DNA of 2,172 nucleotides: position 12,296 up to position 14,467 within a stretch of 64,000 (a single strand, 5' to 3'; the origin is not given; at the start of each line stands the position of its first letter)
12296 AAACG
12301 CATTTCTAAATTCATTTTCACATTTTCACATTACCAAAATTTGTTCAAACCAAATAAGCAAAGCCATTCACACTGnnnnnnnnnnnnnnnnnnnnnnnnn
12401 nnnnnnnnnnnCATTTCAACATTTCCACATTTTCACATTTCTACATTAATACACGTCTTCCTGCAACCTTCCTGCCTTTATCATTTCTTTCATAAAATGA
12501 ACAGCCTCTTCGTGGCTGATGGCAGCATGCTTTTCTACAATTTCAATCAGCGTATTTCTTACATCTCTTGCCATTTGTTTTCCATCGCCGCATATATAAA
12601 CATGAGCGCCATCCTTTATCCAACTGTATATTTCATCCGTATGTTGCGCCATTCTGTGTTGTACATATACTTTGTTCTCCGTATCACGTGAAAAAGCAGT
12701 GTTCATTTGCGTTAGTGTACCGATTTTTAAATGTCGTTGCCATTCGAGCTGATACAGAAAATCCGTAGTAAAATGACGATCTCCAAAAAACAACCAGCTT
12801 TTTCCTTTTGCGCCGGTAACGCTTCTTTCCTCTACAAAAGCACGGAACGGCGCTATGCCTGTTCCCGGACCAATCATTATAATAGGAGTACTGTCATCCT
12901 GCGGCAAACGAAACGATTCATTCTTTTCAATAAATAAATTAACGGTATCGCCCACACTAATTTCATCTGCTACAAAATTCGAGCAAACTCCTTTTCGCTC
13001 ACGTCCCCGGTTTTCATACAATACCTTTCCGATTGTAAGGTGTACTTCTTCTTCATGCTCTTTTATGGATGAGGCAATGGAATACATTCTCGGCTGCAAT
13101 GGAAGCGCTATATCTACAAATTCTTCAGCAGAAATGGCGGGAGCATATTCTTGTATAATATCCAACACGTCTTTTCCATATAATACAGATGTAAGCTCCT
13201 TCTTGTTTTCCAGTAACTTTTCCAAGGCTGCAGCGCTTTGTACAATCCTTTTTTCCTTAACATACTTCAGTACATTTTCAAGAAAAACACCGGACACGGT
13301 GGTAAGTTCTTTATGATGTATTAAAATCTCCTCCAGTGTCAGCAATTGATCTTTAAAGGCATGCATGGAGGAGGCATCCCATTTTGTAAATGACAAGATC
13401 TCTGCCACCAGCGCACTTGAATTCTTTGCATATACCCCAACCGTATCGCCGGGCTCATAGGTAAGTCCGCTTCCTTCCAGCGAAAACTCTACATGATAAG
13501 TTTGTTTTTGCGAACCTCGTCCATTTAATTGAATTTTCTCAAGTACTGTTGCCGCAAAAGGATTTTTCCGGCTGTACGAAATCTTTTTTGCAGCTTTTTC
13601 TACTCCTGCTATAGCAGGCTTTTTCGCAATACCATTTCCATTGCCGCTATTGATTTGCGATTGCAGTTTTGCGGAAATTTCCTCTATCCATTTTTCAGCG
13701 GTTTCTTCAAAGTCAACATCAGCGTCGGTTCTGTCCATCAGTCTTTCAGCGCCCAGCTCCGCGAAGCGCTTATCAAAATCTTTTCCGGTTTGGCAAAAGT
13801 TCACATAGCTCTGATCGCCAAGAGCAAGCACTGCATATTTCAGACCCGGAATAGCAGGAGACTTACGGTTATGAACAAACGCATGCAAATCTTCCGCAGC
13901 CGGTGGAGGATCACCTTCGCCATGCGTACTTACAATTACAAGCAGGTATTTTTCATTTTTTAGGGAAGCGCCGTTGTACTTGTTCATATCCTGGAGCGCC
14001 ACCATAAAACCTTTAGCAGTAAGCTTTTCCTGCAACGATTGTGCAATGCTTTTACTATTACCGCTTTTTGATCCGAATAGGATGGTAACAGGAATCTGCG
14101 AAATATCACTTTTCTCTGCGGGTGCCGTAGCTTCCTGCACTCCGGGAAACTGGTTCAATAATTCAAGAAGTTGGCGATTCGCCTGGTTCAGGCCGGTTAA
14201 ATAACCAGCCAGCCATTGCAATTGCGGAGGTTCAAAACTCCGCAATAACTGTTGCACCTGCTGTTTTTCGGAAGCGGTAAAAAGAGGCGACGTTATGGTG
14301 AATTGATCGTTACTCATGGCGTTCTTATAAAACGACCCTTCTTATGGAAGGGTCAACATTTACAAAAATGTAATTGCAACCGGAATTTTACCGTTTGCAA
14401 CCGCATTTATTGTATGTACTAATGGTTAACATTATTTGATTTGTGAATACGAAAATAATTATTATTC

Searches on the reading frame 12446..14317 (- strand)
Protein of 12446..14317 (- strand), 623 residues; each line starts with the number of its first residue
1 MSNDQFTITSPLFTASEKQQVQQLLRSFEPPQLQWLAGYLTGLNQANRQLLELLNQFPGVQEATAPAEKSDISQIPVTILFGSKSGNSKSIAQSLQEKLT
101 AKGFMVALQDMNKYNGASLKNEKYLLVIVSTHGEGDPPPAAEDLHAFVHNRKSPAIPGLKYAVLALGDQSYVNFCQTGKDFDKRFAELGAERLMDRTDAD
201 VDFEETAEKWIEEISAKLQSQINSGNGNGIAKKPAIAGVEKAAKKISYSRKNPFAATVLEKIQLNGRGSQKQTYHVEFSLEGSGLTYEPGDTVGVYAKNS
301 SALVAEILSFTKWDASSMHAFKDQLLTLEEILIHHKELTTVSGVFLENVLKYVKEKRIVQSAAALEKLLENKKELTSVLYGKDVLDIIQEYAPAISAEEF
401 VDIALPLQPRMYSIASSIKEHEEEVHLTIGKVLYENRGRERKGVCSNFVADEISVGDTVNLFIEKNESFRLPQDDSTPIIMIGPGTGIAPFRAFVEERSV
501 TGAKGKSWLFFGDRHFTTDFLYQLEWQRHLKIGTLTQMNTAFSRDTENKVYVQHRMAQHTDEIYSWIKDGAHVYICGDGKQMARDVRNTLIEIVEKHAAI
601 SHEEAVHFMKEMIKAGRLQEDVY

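Call 33: search_protein_families(library=pfam, proteins=[window:12446-14317:-], max_evalue=0.001)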
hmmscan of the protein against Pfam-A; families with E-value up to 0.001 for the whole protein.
window:12446-14317:- (623 aa): 4 families
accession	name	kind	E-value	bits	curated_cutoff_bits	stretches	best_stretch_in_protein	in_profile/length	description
PF00667.26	FAD_binding_1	-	5.2e-31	108.4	32.3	1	249-448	4-222/222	FAD binding domain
PF00258.30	Flavodoxin_1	-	2e-30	106.3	25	1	79-209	1-142/143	Flavodoxin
PF00175.26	NAD_binding_1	-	1.7e-16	61.2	22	1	481-587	1-108/109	Oxidoreductase NAD-binding domain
PF12724.12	Flavodoxin_5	-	0.00023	21.9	27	0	79-135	2-57/145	Flavodoxin domain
